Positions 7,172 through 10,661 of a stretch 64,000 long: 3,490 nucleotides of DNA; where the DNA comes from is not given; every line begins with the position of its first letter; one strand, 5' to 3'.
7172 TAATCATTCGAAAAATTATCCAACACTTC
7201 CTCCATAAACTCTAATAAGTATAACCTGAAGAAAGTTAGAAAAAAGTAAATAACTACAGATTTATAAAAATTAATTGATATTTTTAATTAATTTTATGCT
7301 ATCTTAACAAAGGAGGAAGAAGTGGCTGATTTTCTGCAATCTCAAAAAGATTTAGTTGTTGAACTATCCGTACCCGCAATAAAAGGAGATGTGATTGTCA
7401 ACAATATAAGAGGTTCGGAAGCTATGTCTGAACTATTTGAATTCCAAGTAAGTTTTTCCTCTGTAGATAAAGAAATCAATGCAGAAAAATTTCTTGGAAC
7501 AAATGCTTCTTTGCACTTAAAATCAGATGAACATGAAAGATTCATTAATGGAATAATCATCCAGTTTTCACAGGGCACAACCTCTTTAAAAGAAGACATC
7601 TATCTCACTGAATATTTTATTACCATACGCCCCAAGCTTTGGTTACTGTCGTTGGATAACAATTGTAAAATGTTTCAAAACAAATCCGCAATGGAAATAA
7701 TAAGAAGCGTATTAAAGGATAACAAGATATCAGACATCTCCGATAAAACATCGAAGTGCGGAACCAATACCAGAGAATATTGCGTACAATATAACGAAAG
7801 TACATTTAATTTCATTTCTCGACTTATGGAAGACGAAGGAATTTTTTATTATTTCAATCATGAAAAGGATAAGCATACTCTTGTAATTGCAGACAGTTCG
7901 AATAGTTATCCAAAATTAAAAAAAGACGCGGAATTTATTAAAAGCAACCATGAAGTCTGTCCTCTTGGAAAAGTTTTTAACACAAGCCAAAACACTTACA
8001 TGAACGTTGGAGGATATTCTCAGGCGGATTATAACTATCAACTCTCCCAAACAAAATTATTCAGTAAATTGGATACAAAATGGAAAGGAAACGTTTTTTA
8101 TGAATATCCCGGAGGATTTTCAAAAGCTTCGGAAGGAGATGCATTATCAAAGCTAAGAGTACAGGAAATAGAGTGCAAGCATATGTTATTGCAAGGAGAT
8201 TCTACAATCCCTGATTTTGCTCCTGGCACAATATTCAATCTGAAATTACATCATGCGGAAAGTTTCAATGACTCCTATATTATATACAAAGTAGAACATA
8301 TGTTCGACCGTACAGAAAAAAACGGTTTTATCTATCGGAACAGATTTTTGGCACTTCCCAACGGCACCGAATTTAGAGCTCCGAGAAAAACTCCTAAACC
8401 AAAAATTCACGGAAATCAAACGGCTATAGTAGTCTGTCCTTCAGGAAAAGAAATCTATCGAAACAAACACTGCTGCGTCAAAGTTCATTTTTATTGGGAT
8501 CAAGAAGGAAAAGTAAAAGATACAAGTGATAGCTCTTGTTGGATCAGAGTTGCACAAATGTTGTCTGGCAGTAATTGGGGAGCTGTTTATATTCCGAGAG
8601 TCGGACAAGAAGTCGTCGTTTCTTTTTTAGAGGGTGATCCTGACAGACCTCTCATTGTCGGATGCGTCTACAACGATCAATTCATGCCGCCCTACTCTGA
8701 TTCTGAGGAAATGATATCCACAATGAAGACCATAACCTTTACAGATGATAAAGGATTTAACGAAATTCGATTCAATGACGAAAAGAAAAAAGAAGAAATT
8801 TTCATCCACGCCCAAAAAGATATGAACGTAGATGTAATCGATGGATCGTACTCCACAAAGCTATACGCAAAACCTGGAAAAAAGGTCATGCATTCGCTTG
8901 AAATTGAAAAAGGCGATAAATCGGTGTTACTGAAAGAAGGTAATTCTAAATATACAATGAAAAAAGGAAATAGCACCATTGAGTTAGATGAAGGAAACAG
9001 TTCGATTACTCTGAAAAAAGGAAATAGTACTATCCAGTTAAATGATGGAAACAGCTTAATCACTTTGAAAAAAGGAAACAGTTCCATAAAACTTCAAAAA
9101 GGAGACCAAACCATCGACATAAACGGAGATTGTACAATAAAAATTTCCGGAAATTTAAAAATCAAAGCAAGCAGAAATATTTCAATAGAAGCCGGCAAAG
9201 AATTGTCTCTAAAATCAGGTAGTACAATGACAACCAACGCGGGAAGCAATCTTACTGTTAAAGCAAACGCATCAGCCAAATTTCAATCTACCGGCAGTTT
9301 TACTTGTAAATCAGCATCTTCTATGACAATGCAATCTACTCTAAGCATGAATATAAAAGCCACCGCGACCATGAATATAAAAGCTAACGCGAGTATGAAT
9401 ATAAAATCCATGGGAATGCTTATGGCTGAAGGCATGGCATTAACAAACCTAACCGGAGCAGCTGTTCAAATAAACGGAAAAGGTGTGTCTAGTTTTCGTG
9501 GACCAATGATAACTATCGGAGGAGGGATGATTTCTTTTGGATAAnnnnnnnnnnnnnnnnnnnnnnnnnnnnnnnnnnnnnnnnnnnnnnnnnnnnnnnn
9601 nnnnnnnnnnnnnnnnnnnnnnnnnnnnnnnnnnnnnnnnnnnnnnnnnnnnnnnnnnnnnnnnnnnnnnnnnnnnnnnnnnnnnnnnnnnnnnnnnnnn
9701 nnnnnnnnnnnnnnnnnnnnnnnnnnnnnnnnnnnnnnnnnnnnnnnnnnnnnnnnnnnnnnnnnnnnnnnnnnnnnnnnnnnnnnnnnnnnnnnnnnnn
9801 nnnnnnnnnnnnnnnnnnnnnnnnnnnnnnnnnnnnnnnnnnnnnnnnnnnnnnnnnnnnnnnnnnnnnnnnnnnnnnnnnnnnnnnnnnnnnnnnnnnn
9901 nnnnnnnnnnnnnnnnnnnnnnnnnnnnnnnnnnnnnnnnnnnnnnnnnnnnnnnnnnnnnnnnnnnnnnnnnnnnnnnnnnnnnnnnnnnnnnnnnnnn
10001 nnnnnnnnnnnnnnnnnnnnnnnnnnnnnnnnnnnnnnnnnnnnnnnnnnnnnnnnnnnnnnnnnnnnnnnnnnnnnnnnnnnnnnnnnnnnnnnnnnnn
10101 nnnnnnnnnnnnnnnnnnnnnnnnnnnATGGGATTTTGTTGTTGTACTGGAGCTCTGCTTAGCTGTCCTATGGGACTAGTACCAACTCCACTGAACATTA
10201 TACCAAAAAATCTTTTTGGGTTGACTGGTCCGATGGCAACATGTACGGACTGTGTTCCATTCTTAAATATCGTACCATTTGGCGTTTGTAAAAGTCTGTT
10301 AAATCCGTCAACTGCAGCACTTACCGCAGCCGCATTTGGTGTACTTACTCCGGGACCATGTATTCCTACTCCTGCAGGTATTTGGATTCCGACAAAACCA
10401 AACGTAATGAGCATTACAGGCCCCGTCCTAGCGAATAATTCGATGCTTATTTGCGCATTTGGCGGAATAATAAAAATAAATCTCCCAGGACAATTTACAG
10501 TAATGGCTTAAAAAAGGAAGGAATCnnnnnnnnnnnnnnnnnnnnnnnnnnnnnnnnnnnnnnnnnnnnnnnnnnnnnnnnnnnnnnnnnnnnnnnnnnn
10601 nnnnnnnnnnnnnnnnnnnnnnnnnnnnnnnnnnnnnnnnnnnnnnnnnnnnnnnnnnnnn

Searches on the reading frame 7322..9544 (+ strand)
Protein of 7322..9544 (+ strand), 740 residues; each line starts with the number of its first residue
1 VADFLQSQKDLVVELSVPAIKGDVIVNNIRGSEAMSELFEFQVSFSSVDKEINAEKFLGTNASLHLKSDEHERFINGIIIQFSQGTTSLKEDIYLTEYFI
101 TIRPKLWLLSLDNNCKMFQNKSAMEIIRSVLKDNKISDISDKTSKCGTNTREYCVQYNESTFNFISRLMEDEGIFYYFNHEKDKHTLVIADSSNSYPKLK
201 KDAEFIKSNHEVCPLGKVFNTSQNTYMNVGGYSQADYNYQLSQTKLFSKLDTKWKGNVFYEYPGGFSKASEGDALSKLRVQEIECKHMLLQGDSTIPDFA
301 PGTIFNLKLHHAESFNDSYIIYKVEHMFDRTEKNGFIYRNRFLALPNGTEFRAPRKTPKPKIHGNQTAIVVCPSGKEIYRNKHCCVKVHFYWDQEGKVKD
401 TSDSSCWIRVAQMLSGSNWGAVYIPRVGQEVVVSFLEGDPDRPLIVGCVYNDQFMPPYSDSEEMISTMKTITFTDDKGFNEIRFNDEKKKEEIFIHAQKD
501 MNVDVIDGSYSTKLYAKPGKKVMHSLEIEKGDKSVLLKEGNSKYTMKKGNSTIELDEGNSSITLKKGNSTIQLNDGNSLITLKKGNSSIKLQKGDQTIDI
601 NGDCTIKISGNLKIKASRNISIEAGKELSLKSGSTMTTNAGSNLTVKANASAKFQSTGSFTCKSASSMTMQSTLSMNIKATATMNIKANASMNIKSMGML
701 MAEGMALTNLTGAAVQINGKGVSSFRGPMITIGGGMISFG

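Call 5: search_protein_families(library=pfam, proteins=[window:7322-9544:+], max_evalue=0.01)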
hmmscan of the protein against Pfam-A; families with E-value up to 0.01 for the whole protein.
window:7322-9544:+ (740 aa): 7 families
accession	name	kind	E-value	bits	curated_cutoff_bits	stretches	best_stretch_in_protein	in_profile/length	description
PF05954.17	Phage_GPD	-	2.5e-71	240.8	30.1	1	33-328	2-301/305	Phage tail baseplate hub (GPD)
PF22178.3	Gp5_trimer_C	-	2.5e-14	53.8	30.9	1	466-505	1-40/112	Bacteriophage T4 gp5 C-terminal trimerisation domain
PF04717.18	Phage_base_V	-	3.7e-13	50.1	23.8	1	398-450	17-75/75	Type VI secretion system/phage-baseplate injector OB domain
PF20093.5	DUF6484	-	6.6e-06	27.2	27.6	1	426-449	38-61/61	Domain of unknown function (DUF6484)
PF07833.16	Cu_amine_oxidN1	-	0.002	18.5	24.2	0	569-618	33-81/108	Copper amine oxidase N-terminal domain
PF12059.13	DUF3540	-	0.0065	16.8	27.9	0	596-646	62-113/199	Protein of unknown function (DUF3540)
PF21621.3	MPI_cupin_dom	-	0.0095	16.3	27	0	581-617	41-77/79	Mannose-6-phosphate isomerase, cupin domain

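Call 49: search_protein_families(library=ncbifam, proteins=[window:7322-9544:+], max_evalue=0.001)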
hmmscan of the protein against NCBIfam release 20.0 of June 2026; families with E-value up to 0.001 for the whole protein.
window:7322-9544:+ (740 aa): 5 families
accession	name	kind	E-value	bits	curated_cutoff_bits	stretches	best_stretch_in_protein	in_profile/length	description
TIGR03361.1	VI_Rhs_Vgr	subfamily_domain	6.6e-153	510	186.35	1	14-506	2-501/513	type VI secretion system tip protein TssI/VgrG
TIGR01646.1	vgr_GE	subfamily_domain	3e-105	353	121.8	1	25-500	2-480/480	type VI secretion system tip protein VgrG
NF033848.1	VgrG_rel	hypoth_equivalog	1.7e-16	59.6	275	1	381-499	389-504/547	VgrG-related protein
NF041249.1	T6SS_TssI_Fran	equivalog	5.1e-09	36.3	100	1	561-656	67-157/163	type VI secretion system tip protein TssI/VgrG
TIGR01644.1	phage_P2_V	subfamily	9.1e-05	22.1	46.75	0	420-462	47-89/192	phage baseplate assembly protein V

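Call 55: find_homologous_proteins(query=window:7322-9544:+, max_evalue=1e-20)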
Query window:7322-9544:+ (740 aa): 7985 proteins with E <= 1e-20 among 8000 candidates; the best 120 are listed.
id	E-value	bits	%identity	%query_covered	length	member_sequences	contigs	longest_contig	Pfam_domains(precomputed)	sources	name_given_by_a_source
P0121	0.0e+0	1671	100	100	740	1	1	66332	PF04717.19,PF20093.6,PF22178.4,PF05954.18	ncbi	-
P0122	0.0e+0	1443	84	100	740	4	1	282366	PF04717.19,PF20093.6,PF22178.4,PF05954.18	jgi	jgi:type VI secretion system secreted protein VgrG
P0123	0.0e+0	1412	83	100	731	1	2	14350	PF04717.19,PF20093.6,PF22178.4,PF05954.18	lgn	-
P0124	0.0e+0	1389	82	100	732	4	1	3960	PF04717.19,PF20093.6,PF22178.4,PF05954.18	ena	-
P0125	0.0e+0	1374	81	100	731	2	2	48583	PF04717.19,PF20093.6,PF22178.4,PF05954.18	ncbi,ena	-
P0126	0.0e+0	1342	76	99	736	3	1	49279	PF04717.19,PF20093.6,PF22178.4,PF05954.18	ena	-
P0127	0.0e+0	1339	80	100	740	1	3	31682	PF04717.19,PF20093.6,PF22178.4,PF05954.18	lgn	-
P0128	0.0e+0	1333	80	100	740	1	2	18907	PF04717.19,PF20093.6,PF22178.4,PF05954.18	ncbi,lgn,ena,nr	ncbi:MAG: type VI secretion system tip protein VgrG [Alphaproteobacteria bacterium]|nr:type VI secre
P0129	0.0e+0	1242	74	99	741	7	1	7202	PF04717.19,PF20093.6,PF22178.4,PF05954.18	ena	-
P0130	0.0e+0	1208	73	100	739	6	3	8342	PF04717.19,PF22178.4,PF05954.18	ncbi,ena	-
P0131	0.0e+0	1194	73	100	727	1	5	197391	PF04717.19,PF22178.4,PF05954.18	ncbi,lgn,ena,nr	ncbi:MAG: type VI secretion system tip protein VgrG [Alphaproteobacteria bacterium]|nr:type VI secre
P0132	0.0e+0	1190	72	100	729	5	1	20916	PF04717.19,PF22178.4,PF05954.18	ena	-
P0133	0.0e+0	1187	71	100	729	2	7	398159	PF04717.19,PF22178.4,PF05954.18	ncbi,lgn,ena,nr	ncbi:MAG: type VI secretion system tip protein VgrG [Alphaproteobacteria bacterium]|nr:type VI secre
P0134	0.0e+0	1186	71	100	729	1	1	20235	PF04717.19,PF22178.4,PF05954.18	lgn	-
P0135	0.0e+0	1184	71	100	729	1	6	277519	PF04717.19,PF22178.4,PF05954.18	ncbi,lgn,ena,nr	ncbi:MAG: translocation/assembly module TamB domain-containing protein [Alphaproteobacteria bacteriu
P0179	9.0e-230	783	51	94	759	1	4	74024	PF04717.19,PF10106.15,PF20093.6,PF22178.4,PF05954.18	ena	-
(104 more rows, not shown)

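Call 56: find_encoding_contigs(protein=P0133, flank=10000, max_places=3)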
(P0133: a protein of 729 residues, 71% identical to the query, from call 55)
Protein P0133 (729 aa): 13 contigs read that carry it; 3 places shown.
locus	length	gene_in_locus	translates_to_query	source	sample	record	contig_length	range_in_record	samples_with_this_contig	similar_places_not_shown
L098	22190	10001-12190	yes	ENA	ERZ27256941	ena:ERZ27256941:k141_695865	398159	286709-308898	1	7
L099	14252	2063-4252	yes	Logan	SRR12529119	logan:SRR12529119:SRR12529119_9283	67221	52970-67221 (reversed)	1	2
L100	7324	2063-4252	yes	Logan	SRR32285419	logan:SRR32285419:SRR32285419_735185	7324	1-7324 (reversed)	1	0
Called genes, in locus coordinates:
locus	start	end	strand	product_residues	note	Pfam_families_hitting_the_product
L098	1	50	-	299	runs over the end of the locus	PF02881:SRP54_N, PF00448:SRP54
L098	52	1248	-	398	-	PF00919:UPF0004, PF04055:Radical_SAM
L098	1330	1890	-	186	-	PF00625:Guanylate_kin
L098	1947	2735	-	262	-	-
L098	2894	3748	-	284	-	PF17848:Zn_ribbon_ACC, PF01039:Carboxyl_trans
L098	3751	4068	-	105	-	PF00216:Bac_DNA_binding, PF18291:HU-HIG (weak)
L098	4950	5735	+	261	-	-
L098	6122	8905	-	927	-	-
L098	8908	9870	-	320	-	PF02475:TRM5-TYW2_MTfase (faint), PF05050:Methyltransf_21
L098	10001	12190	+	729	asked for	PF05954:Phage_GPD, PF04717:Phage_base_V, PF22178:Gp5_trimer_C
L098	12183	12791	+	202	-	-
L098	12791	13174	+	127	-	PF14107:DUF4280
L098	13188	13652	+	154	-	-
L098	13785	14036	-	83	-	PF01084:Ribosomal_S18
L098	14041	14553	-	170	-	PF01250:Ribosomal_S6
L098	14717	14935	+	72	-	PF01176:eIF-1a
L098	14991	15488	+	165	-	PF00210:Ferritin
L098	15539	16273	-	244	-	PF02348:CTP_transf_3, PF12804:NTP_transf_3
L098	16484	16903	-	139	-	PF01192:RNA_pol_Rpb6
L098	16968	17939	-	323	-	PF00482:T2SSF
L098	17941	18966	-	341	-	PF00482:T2SSF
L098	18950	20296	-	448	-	PF00437:T2SSE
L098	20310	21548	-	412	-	PF00072:Response_reg (weak), PF01656:CbiA (weak), PF13614:AAA_31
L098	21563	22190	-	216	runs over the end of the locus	PF09476:Pilus_CpaD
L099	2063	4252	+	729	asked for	PF05954:Phage_GPD, PF04717:Phage_base_V, PF22178:Gp5_trimer_C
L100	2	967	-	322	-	?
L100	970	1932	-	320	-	PF02475:TRM5-TYW2_MTfase (faint), PF05050:Methyltransf_21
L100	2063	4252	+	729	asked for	PF05954:Phage_GPD, PF04717:Phage_base_V, PF22178:Gp5_trimer_C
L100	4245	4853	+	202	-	-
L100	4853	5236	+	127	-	PF14107:DUF4280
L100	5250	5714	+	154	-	-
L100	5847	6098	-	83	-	PF01084:Ribosomal_S18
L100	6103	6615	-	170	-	PF01250:Ribosomal_S6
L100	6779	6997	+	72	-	PF01176:eIF-1a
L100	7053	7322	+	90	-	?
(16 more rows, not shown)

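Call 57: find_encoding_contigs(protein=P0179, flank=10000, max_places=2)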
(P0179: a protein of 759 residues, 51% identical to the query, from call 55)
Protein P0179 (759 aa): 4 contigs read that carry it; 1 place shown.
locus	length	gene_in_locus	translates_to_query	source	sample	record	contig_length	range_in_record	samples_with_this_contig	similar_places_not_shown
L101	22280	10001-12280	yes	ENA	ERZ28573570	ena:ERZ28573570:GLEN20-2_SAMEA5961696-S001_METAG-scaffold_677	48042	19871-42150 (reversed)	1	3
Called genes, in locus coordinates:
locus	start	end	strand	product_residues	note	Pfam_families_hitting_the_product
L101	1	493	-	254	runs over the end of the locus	PF00557:Peptidase_M24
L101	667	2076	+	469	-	PF00474:SSF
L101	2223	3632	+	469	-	PF00474:SSF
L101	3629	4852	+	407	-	PF00512:HisKA, PF02518:HATPase_c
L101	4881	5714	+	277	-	PF04085:MreC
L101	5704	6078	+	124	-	-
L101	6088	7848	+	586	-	PF03717:PBP_dimer, PF00905:Transpeptidase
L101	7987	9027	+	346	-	PF05050:Methyltransf_21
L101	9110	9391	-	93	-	-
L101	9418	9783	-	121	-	-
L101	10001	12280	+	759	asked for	PF05954:Phage_GPD, PF04717:Phage_base_V, PF20093:DUF6484 (weak), PF22178:Gp5_trimer_C, PF10106:DUF2345 (faint)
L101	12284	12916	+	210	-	PF07661:MORN_2 (faint)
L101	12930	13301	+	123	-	PF14107:DUF4280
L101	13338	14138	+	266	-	PF04229:GrpB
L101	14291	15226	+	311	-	-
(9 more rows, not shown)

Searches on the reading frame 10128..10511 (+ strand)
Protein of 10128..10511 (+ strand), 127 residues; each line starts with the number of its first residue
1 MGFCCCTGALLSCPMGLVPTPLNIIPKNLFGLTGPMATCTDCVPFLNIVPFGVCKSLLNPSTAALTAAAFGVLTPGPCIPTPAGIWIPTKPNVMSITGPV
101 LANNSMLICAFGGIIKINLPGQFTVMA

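Call 5: search_protein_families(library=pfam, proteins=[window:10128-10511:+], max_evalue=0.01)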
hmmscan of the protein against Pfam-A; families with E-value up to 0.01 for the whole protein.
window:10128-10511:+ (127 aa): 1 family
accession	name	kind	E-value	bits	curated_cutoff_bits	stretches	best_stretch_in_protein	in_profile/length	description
PF14107.11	DUF4280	-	7.3e-23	81.7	26.3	1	6-122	2-109/109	Domain of unknown function (DUF4280)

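Call 49: search_protein_families(library=ncbifam, proteins=[window:10128-10511:+], max_evalue=0.001)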
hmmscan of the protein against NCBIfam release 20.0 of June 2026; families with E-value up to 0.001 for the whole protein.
window:10128-10511:+ (127 aa): 1 family
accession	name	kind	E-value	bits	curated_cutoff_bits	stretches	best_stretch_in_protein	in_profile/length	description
NF041248.1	T6SS_IglG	exception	1.7e-05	24.7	200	1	7-125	58-170/173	type VI secretion system PAAR-like protein IglG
